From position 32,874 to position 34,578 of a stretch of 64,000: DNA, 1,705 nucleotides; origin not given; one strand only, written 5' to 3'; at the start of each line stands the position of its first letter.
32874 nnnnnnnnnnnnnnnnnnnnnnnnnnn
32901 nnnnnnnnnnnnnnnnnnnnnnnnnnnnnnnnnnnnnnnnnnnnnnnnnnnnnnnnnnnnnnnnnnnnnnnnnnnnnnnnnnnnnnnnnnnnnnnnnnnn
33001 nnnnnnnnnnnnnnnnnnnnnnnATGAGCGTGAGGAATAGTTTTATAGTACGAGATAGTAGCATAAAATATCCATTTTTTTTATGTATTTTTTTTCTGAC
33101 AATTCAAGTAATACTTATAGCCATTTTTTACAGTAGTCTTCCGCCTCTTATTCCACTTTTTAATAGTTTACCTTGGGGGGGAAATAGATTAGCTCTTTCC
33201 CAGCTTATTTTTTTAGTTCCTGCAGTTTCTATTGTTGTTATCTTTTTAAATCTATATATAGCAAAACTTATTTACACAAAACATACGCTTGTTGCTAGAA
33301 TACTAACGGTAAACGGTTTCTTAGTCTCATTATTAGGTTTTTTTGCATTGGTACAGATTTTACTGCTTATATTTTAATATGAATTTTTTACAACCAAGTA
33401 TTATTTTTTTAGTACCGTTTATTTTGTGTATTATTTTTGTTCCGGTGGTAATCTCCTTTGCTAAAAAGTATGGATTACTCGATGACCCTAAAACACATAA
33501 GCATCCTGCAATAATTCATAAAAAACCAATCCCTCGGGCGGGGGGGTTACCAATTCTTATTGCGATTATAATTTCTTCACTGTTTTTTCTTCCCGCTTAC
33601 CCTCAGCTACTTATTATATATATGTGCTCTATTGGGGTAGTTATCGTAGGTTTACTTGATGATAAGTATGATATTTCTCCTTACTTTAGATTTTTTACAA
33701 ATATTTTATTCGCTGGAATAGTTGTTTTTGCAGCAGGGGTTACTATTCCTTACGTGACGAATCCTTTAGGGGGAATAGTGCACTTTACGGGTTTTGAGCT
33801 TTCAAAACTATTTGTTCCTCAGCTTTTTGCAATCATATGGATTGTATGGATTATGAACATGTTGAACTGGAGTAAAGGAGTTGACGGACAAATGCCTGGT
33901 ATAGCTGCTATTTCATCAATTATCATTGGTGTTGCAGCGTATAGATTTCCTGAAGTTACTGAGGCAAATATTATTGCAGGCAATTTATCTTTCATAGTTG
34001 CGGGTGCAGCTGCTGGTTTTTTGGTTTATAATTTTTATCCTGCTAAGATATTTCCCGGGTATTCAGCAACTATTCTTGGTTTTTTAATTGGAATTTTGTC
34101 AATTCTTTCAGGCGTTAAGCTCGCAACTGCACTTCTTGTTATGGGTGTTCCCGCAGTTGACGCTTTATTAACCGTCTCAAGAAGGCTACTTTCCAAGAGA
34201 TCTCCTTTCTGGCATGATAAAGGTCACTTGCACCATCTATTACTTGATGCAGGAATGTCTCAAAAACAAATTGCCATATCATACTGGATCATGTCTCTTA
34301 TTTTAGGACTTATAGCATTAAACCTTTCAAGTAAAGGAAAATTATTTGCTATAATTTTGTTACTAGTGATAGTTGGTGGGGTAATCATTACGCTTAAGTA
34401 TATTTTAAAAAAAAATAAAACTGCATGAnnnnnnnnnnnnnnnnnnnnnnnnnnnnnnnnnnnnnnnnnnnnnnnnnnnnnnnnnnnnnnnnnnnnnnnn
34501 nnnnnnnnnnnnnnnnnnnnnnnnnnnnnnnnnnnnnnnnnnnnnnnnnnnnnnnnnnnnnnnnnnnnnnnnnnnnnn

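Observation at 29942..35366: Contiguous lipid-linked glycan module: processive GT2 (QxxRW), GT-C PMT/ArnT-like, WecA/MraY-type initiating transferase, and a UbiA-type prenyl-phosphate phosphoribosyltransferase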

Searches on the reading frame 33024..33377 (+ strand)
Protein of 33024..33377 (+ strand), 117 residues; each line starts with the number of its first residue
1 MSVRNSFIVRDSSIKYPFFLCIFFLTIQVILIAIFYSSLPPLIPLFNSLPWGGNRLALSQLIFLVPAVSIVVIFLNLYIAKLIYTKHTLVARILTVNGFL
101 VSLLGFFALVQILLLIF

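Call 4: search_protein_families(library=pfam, proteins=[window:33024-33377:+], max_evalue=0.01)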
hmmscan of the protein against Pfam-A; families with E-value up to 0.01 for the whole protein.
window:33024-33377:+ (117 aa): 0 families

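Call 5: search_protein_families(library=ncbifam, proteins=[window:33024-33377:+], max_evalue=0.01)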
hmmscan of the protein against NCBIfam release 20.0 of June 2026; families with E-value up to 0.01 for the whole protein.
window:33024-33377:+ (117 aa): 0 families

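Call 52: search_protein_representatives(protein=window:33024-33377:+)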
Query: 117 residues. Proteins with E-value up to 0.001 (for the whole library): 698; up to 1e-10: 63; up to 1e-30: 0. The best 150 are listed.
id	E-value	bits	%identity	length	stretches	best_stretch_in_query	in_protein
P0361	6.2e-22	94.6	49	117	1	8-117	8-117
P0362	3.2e-20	89.0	48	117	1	8-117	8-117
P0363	1.0e-19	87.4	43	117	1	7-117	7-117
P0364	1.2e-19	87.3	42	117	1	6-117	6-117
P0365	1.6e-19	86.8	46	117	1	6-117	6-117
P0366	2.5e-18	83.0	44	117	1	6-117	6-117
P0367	1.4e-17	80.6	42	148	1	7-117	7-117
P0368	1.5e-17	80.5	41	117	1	8-116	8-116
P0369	3.8e-16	75.9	42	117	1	4-117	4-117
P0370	3.9e-16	75.9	41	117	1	6-117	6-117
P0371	7.7e-16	75.0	47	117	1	7-117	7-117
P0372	9.3e-16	74.7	45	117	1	9-117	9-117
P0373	1.7e-15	73.8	42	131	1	6-116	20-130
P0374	3.0e-15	73.1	43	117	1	7-116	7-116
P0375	4.7e-15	72.4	35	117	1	8-114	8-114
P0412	4.4e-11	59.7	31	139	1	9-115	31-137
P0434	2.1e-10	57.4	28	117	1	5-111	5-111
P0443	4.9e-10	56.3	29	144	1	4-115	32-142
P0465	1.9e-09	54.4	27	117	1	4-116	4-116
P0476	2.9e-09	53.8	29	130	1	8-116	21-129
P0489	5.8e-09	52.8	29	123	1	6-116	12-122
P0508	1.0e-08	52.0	39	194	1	9-107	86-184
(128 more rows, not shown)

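Call 54: search_protein_families(library=pfam, alignment_id=A4, max_evalue=1)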
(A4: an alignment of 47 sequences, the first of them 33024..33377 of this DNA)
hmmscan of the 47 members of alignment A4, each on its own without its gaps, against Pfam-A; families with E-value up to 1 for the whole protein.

A. member 1, window:33024-33377:+ (117 aa): 0 families

B. families by the number of members that match (of 47 scanned): 38 families (the first 25 are shown)
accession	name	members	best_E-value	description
PF07853.16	DUF1648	4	0.019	Domain of unknown function (DUF1648)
PF20122.4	DUF6512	2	0.014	Family of unknown function (DUF6512)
PF05933.18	Fun_ATP-synt_8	1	0.0065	Fungal ATP synthase protein 8 (A6L)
PF03137.26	OATP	1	0.0074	Organic Anion Transporter Polypeptide (OATP) family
PF12650.12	DUF3784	1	0.013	Domain of unknown function (DUF3784)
PF08570.15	DUF1761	1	0.016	Protein of unknown function (DUF1761)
PF03631.20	Virul_fac_BrkB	1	0.018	Virulence factor BrkB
PF01407.22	Gemini_AL3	1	0.018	Geminivirus AL3 protein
PF06195.18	DUF996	1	0.019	Protein of unknown function (DUF996)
PF24226.1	DUF7442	1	0.02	Phage membrane protein Family of unknown function (DUF7442)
PF12263.13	DUF3611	1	0.027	Protein of unknown function (DUF3611)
PF24329.1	FN-plug_TEN1-4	1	0.027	Teneurin 1-4, FN-plug domain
PF25258.1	DUF7859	1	0.055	Family of unknown function (DUF7859)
PF11395.13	bCoV_NS7B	1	0.062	Betacoronavirus NS7B protein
PF08229.16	SHR3_chaperone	1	0.072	ER membrane protein SH3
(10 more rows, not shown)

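Call 55: search_solved_structures(query=A4, max_evalue=10)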
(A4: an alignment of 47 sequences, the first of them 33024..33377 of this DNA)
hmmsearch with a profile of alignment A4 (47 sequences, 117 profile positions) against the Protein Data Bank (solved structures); distinct sequences matched with E-value up to 10: 0.

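Call 57: find_encoding_contigs(protein=P0465, flank=8000, max_places=2)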
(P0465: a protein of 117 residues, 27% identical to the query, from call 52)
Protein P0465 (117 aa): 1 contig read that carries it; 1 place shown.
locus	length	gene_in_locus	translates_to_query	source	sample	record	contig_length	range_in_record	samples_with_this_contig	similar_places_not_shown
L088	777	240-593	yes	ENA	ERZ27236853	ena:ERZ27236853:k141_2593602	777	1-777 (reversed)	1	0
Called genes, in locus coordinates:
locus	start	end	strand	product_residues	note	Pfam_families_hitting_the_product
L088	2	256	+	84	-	?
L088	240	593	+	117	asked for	-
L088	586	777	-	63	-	?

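Call 58: find_encoding_contigs(protein=P0434, flank=8000, max_places=2)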
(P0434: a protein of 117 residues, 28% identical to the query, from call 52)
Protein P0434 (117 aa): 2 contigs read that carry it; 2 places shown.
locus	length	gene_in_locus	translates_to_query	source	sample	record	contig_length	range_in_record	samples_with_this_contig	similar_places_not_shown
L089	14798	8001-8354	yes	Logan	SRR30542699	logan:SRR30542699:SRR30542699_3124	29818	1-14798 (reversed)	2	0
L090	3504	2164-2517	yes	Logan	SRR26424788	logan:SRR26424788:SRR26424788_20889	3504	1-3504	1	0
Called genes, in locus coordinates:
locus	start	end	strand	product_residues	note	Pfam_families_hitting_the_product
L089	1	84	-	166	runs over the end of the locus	PF01025:GrpE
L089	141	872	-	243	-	PF01628:HrcA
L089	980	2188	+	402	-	PF18895:T4SS_pilin (weak)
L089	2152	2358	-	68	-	-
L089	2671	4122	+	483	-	PF00133:tRNA-synt_1, PF01406:tRNA-synt_1e (weak), PF09334:tRNA-synt_1g, PF00133:tRNA-synt_1, PF01406:tRNA-synt_1e (weak), PF19303:Anticodon_3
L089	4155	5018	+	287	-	PF01026:TatD_DNase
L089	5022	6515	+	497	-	-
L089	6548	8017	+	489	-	PF13231:PMT_2 (weak)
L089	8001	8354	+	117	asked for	-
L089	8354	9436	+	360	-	PF00953:Glycos_transf_4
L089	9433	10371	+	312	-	PF01040:UbiA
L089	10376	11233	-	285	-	PF08308:PEGA, PF08239:SH3_3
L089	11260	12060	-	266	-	PF00459:Inositol_P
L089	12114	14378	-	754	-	PF01921:tRNA-synt_1f, PF03483:B3_4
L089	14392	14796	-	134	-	?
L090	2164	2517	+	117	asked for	-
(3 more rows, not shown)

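Call 59: find_encoding_contigs(protein=P0508, flank=8000, max_places=2)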
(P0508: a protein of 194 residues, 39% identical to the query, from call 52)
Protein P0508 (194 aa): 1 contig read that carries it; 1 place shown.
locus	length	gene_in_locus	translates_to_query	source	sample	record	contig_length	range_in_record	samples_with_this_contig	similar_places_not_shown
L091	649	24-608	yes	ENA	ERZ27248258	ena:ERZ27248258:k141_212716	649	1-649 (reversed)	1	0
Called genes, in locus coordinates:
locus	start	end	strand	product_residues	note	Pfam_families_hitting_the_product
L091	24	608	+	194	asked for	-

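Call 60: find_encoding_contigs(protein=P0443, flank=8000, max_places=2)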
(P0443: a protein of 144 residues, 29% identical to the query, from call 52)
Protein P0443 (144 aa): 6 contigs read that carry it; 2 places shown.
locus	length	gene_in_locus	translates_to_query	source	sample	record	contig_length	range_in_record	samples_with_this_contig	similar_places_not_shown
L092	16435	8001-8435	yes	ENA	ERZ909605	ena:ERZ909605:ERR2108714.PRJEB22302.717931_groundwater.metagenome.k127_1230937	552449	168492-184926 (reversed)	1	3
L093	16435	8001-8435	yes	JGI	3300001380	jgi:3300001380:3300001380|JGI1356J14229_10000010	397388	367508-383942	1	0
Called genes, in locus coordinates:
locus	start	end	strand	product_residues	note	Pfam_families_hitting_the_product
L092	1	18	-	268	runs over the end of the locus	-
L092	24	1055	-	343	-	-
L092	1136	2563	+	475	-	PF00133:tRNA-synt_1, PF01406:tRNA-synt_1e, PF09334:tRNA-synt_1g, PF00133:tRNA-synt_1, PF01406:tRNA-synt_1e (weak)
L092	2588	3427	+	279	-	PF01026:TatD_DNase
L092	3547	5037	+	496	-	PF13632:Glyco_trans_2_3 (weak)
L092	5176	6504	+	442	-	PF13231:PMT_2 (weak)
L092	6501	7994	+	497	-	PF13231:PMT_2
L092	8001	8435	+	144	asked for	-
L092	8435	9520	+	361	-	PF00953:Glycos_transf_4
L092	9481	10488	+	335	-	PF01040:UbiA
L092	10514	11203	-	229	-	-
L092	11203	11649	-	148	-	-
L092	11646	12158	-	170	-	-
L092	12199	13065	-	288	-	PF08308:PEGA, PF08239:SH3_3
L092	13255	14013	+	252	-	PF01551:Peptidase_M23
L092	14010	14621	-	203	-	PF03703:bPH_2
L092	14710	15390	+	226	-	-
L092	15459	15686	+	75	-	PF18898:DUF5654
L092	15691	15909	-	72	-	-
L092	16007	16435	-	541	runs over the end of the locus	PF00118:Cpn60_TCP1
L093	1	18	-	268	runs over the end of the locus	-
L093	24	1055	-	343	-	-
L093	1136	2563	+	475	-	PF00133:tRNA-synt_1, PF01406:tRNA-synt_1e, PF09334:tRNA-synt_1g, PF00133:tRNA-synt_1, PF01406:tRNA-synt_1e (weak)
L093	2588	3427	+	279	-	PF01026:TatD_DNase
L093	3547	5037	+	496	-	PF13632:Glyco_trans_2_3 (weak)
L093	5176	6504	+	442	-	PF13231:PMT_2 (weak)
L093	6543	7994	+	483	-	PF13231:PMT_2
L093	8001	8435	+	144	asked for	-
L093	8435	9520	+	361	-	PF00953:Glycos_transf_4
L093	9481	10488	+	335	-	PF01040:UbiA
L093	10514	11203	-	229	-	-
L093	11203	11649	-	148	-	-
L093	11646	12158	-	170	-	-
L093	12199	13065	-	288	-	PF08308:PEGA, PF08239:SH3_3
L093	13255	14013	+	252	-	PF01551:Peptidase_M23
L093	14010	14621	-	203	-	PF03703:bPH_2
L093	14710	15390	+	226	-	-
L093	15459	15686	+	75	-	PF18898:DUF5654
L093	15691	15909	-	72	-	-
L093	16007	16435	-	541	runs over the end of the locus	PF00118:Cpn60_TCP1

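Call 72: search_protein_families(library=pfam, proteins=[L092:10514-11203:-, L092:11203-11649:-, L092:11646-12158:-, L092:5176-6504:+], max_evalue=0.01)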
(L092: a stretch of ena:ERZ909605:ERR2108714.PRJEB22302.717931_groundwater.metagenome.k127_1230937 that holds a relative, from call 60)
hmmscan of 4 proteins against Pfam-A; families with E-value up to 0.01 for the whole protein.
L092:10514-11203:- (229 aa): 0 families

L092:11203-11649:- (148 aa): 0 families

L092:11646-12158:- (170 aa): 0 families

L092:5176-6504:+ (442 aa): 1 family
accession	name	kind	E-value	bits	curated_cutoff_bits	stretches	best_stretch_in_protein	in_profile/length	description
PF13231.12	PMT_2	-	1.2e-07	32.5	26.1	1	41-183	2-145/160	Dolichyl-phosphate-mannose-protein mannosyltransferase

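Call 84: find_encoding_contigs(protein=P0412, flank=9000, max_places=1)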
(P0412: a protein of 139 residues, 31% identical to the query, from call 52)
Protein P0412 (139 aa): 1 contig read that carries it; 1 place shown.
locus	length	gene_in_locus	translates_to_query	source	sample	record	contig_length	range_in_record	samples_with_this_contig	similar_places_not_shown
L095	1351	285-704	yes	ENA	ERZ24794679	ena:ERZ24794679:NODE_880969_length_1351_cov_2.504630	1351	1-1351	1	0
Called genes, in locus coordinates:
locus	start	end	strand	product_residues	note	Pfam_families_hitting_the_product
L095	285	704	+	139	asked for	-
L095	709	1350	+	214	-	?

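Call 85: find_encoding_contigs(protein=P0476, flank=9000, max_places=1)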
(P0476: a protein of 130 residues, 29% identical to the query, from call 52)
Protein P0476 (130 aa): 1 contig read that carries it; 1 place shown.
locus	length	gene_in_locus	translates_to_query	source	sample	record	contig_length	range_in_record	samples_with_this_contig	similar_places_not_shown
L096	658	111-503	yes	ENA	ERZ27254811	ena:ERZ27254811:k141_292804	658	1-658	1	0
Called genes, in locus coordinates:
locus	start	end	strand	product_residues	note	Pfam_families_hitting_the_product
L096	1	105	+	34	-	?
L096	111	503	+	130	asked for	-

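Call 86: find_encoding_contigs(protein=P0489, flank=9000, max_places=1)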
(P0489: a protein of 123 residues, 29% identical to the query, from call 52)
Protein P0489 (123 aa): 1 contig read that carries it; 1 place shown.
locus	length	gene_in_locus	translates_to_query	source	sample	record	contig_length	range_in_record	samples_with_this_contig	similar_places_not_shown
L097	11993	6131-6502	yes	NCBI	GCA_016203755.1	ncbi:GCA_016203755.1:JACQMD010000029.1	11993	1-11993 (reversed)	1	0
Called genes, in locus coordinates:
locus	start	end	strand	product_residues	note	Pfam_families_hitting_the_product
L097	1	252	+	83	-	PF04041:Glyco_hydro_130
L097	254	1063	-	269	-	PF20257:SAM_HAT_C (weak)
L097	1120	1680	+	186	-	PF00293:NUDIX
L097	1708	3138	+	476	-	PF00133:tRNA-synt_1, PF01406:tRNA-synt_1e (faint), PF09334:tRNA-synt_1g, PF00133:tRNA-synt_1, PF08264:Anticodon_1 (faint)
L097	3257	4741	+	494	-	PF13641:Glyco_tranf_2_3 (weak), PF13632:Glyco_trans_2_3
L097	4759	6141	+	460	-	-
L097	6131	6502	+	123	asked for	-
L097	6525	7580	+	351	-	PF00953:Glycos_transf_4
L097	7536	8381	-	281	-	PF08308:PEGA (weak), PF08239:SH3_3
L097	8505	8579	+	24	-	-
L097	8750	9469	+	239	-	PF01628:HrcA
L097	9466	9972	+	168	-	PF01025:GrpE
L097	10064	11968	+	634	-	PF00012:HSP70, PF06723:MreB_Mbl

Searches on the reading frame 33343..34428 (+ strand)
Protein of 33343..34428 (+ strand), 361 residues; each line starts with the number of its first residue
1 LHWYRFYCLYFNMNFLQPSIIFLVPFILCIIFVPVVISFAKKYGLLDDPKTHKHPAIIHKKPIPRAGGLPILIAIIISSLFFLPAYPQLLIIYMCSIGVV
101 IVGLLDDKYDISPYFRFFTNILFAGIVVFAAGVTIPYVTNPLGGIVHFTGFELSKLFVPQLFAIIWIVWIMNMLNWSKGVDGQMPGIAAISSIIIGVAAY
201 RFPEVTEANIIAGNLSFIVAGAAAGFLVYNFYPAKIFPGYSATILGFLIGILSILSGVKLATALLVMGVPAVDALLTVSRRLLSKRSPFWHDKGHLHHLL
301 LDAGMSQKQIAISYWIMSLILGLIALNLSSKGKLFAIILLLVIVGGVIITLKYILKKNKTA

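Call 4: search_protein_families(library=pfam, proteins=[window:33343-34428:+], max_evalue=0.01)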
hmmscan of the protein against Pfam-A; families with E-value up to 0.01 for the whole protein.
window:33343-34428:+ (361 aa): 1 family
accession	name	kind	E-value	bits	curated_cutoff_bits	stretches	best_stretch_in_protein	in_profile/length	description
PF00953.26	Glycos_transf_4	-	4.9e-26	92.1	27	1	90-256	2-159/160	Glycosyl transferase family 4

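Call 5: search_protein_families(library=ncbifam, proteins=[window:33343-34428:+], max_evalue=0.01)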
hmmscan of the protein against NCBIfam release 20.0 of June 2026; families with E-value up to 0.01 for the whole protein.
window:33343-34428:+ (361 aa): 3 families
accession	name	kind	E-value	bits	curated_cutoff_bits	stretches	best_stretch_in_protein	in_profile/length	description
TIGR02380.1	ECA_wecA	exception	4.5e-25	88.5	326.05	1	22-326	4-306/346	UDP-N-acetylglucosamine--undecaprenyl-phosphate N-acetylglucosaminephosphotransferase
NF053644.1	MraY_archaea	equivalog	7e-23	81.5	450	2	142-326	167-340/340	pseudomurein biosynthesis MraY family phospho-N-acetylmuramoyl-pentapeptide-transferase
TIGR00445.1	mraY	equivalog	5.5e-17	62.2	192.05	1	51-326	22-315/321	phospho-N-acetylmuramoyl-pentapeptide-transferase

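Call 27: search_solved_structures(query=window:33343-34428:+, max_evalue=0.01)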
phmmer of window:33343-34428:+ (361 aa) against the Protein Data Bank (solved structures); distinct sequences matched with E-value up to 0.01: 3.
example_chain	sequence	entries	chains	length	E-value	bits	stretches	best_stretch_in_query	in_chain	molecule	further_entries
5jnq_A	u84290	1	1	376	6.8e-15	58.4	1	9-328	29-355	Phospho-N-acetylmuramoyl-pentapeptide-transferase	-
4j72_A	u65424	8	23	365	1.7e-10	43.9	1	2-328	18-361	Phospho-N-acetylmuramoyl-pentapeptide-transferase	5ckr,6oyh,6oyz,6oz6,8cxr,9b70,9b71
9zno_A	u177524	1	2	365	3.5e-10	42.9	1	2-326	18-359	Phospho-N-acetylmuramoyl-pentapeptide-transferase (MraY)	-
